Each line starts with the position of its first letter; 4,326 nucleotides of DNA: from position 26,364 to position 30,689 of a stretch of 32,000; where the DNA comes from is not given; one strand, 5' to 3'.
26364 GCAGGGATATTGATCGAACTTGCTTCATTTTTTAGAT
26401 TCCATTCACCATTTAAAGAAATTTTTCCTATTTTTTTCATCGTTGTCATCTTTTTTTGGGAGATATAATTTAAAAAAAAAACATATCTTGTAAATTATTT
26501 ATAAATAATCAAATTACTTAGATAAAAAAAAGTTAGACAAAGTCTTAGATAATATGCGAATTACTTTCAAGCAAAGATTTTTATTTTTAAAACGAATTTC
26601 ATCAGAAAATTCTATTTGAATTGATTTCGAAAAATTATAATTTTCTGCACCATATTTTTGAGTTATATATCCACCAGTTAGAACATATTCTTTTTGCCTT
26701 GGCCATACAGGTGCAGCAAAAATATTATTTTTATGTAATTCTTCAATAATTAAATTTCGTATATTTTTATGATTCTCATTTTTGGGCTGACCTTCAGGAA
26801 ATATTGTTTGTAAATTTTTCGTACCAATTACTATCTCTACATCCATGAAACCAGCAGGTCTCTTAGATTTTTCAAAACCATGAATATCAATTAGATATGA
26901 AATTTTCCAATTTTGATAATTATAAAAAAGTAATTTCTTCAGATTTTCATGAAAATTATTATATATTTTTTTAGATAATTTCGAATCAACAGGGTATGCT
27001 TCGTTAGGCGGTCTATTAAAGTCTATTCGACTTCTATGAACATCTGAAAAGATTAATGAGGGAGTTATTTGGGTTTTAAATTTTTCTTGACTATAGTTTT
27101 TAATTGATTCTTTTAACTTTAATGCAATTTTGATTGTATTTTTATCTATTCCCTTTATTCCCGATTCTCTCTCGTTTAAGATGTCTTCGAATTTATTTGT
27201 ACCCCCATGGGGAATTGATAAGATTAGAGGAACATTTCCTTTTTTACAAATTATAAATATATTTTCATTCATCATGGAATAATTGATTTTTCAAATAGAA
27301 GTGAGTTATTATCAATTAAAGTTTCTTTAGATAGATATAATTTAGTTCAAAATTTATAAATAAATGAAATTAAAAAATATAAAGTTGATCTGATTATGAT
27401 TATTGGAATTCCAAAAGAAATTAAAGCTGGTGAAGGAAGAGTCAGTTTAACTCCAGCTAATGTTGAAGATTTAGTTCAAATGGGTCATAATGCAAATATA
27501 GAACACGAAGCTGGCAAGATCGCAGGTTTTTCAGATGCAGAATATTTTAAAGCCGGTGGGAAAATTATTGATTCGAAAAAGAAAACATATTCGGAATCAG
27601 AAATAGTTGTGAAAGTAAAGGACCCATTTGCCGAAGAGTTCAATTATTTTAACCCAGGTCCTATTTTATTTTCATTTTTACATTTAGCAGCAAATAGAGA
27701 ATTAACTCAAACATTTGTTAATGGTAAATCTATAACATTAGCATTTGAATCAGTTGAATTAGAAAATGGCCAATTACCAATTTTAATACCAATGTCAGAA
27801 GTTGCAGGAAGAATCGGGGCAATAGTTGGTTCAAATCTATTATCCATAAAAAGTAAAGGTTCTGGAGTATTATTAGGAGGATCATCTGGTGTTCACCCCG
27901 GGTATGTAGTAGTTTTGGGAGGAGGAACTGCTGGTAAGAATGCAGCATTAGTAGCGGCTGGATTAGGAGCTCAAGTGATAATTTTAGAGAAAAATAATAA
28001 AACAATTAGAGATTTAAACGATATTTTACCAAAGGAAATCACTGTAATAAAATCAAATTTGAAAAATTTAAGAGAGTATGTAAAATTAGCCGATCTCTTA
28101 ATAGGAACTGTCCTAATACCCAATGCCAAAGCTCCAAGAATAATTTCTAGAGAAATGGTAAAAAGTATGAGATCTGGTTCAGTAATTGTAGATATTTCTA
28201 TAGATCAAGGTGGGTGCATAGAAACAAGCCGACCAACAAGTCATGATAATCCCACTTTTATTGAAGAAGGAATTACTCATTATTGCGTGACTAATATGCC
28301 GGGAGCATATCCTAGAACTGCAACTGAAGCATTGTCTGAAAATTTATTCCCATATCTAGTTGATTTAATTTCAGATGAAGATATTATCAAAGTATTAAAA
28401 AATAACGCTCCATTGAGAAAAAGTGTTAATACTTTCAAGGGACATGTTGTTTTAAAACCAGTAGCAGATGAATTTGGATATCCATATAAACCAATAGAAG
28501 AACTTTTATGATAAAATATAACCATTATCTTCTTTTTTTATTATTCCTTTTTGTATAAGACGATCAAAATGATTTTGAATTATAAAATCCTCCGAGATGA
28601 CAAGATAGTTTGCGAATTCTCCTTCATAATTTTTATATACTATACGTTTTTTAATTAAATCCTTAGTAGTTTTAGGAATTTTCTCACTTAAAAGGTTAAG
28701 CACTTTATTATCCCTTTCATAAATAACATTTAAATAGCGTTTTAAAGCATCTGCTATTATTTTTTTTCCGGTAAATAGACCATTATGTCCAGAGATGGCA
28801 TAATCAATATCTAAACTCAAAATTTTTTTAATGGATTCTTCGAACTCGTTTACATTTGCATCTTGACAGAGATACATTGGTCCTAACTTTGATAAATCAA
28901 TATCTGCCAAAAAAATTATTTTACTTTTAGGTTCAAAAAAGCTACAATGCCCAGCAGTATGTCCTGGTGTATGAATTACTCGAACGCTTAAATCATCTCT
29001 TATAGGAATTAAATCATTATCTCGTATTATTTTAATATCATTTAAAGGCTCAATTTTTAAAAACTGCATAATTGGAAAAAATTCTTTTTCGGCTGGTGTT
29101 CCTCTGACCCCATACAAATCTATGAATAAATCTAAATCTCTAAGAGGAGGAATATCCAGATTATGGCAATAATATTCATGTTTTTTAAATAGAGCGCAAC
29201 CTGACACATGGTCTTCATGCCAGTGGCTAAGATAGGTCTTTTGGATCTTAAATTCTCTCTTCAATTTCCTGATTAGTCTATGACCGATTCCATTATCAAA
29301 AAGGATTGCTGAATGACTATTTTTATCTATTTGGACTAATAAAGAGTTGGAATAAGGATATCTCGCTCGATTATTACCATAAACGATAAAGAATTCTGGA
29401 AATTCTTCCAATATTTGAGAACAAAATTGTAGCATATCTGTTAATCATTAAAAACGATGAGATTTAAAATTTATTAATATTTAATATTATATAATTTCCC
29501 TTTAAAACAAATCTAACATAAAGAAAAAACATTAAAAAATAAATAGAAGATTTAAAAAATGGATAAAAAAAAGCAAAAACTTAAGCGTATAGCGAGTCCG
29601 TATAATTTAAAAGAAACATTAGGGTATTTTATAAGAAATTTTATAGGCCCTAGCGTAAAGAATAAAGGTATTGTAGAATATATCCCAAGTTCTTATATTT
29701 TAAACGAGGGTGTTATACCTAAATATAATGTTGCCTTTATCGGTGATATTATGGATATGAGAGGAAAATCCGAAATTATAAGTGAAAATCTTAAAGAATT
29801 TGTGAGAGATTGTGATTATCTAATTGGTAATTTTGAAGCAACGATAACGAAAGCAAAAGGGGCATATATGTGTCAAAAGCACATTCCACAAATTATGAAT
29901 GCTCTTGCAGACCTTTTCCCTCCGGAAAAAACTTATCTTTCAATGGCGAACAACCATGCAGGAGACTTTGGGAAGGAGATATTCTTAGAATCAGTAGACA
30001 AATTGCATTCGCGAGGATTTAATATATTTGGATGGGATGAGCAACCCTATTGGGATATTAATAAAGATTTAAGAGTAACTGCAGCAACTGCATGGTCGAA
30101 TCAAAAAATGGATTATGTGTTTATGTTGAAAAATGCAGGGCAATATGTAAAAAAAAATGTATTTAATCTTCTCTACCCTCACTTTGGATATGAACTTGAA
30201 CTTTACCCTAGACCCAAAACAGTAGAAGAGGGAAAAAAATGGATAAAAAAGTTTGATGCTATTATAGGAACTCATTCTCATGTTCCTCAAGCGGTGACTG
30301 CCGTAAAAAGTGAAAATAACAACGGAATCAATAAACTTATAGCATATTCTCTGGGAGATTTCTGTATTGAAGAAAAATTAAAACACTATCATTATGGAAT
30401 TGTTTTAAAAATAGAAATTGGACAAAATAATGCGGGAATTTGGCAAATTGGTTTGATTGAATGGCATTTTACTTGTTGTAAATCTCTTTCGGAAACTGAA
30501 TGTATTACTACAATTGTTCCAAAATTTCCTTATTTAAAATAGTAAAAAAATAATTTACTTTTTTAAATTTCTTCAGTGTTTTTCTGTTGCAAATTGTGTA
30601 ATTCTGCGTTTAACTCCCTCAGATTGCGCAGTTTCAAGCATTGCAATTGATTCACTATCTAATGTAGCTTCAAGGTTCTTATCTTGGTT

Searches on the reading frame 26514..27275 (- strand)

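Call 8: search_protein_families(library=pfam, proteins=[window:26514-27275:-], max_evalue=0.001)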
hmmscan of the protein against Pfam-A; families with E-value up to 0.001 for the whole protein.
window:26514-27275:- (253 aa): 1 family
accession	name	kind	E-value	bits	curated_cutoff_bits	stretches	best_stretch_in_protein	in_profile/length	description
PF05013.17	FGase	-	1.3e-09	39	28.9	1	101-224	107-214/219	N-formylglutamate amidohydrolase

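Call 11: search_protein_families(library=ncbifam, proteins=[window:26514-27275:-], max_evalue=0.00001)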
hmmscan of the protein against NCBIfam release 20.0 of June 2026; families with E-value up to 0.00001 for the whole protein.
window:26514-27275:- (253 aa): 1 family
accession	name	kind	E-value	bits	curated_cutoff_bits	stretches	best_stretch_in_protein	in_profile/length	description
TIGR02017.1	hutG_amidohyd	equivalog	1e-06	28.4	278.75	0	10-93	5-78/263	N-formylglutamate deformylase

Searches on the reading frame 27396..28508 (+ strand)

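Call 8: search_protein_families(library=pfam, proteins=[window:27396-28508:+], max_evalue=0.001)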
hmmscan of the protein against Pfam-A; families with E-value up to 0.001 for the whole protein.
window:27396-28508:+ (371 aa): 7 families
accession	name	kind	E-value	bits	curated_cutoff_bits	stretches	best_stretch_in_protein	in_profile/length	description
PF01262.27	AlaDh_PNT_C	-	2.2e-76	256.4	23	1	143-352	3-212/214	Alanine dehydrogenase/PNT, C-terminal domain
PF05222.21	AlaDh_PNT_N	-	4.5e-39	134.2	30.4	1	4-137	1-136/136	Alanine dehydrogenase/PNT, N-terminal domain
PF02826.25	2-Hacid_dh_C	-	0.00014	21.8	25.1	1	170-268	38-127/178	D-isomer specific 2-hydroxyacid dehydrogenase, NAD binding domain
PF01134.28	GIDA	-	0.00017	21.2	22.1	1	171-205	2-36/391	Glucose inhibited division protein A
PF12831.13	FAD_oxidored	-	0.00025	20.9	27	1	171-201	2-32/416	FAD dependent oxidoreductase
PF01488.26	Shikimate_DH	-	0.00056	20.4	24.3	0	171-269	15-113/138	Shikimate / quinate 5-dehydrogenase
PF03486.20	HI0933_like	-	0.00061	19.7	50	0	171-206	3-38/244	HI0933-like protein Rossmann domain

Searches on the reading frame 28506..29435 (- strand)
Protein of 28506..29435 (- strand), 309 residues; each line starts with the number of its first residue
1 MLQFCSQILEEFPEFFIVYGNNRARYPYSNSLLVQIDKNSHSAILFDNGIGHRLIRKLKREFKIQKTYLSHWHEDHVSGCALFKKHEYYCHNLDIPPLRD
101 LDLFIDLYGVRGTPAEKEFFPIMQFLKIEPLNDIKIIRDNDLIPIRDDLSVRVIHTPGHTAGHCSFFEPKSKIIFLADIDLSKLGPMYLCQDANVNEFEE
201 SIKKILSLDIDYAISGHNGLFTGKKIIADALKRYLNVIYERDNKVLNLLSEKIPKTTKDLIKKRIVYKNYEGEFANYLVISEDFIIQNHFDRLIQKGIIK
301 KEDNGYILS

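Call 8: search_protein_families(library=pfam, proteins=[window:28506-29435:-], max_evalue=0.001)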
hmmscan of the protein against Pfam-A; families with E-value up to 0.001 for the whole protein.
window:28506-29435:- (309 aa): 2 families
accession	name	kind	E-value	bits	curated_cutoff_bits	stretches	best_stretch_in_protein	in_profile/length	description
PF00753.33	Lactamase_B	-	4.1e-13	50.2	22.7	1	28-217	5-196/196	Metallo-beta-lactamase superfamily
PF19583.5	ODP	-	0.00067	20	27.2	0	63-206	40-161/194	ODP family beta lactamase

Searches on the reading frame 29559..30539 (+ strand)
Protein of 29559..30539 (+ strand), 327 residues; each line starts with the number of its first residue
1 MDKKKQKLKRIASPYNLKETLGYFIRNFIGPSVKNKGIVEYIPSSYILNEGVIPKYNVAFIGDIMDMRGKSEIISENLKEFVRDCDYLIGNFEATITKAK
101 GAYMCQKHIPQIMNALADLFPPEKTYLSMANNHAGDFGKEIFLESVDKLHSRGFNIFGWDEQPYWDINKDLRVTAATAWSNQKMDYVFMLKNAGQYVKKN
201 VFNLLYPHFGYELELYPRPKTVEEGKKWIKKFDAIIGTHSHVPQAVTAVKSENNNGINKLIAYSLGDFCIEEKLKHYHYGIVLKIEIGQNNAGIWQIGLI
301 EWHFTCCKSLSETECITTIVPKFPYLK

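Call 8: search_protein_families(library=pfam, proteins=[window:29559-30539:+], max_evalue=0.001)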
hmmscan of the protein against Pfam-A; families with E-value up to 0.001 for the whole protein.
window:29559-30539:+ (327 aa): 1 family
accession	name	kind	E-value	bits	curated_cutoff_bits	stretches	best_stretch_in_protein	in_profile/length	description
PF09587.15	PGA_cap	-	7.1e-21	75.3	27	1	59-269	3-252/255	Bacterial capsule synthesis protein PGA_cap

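Call 11: search_protein_families(library=ncbifam, proteins=[window:29559-30539:+], max_evalue=0.00001)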
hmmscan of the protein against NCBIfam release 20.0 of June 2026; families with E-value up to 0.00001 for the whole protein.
window:29559-30539:+ (327 aa): 0 families
